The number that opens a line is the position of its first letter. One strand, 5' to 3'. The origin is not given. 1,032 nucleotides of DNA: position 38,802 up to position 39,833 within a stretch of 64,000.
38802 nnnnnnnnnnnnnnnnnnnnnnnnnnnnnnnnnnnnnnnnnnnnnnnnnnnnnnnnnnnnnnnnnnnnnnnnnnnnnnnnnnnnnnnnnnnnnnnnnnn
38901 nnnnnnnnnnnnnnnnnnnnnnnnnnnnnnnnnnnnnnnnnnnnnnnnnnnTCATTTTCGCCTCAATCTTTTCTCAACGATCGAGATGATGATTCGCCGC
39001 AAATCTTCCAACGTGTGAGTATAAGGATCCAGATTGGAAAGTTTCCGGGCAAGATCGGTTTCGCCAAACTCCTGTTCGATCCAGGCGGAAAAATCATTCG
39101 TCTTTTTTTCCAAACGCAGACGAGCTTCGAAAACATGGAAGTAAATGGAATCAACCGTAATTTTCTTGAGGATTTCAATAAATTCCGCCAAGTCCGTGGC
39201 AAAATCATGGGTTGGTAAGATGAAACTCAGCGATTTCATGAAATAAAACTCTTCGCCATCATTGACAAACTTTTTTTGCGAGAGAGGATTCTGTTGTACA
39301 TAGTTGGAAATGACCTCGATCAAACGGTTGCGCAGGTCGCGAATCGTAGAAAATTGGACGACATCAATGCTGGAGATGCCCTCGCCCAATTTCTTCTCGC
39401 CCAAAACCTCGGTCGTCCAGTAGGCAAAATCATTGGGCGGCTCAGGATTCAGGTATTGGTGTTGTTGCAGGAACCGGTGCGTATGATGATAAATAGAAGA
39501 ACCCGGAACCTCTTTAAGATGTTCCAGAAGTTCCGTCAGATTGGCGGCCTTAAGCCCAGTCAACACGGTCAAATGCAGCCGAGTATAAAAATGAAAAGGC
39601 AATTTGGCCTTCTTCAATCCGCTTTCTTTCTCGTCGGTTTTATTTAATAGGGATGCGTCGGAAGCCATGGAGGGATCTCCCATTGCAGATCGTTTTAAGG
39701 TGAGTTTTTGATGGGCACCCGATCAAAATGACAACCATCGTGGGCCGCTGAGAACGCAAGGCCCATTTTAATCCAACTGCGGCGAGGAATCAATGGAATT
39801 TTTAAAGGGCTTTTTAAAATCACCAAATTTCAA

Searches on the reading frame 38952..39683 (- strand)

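Call 91: search_protein_families(library=pfam, proteins=[window:38952-39683:-], max_evalue=0.001)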
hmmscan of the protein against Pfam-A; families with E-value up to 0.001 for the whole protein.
window:38952-39683:- (243 aa): 1 family
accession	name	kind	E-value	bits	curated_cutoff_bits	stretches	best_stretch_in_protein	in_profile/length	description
PF19027.5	DUF5752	-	9.4e-70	234.6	23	1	29-237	3-208/208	Family of unknown function (DUF5752)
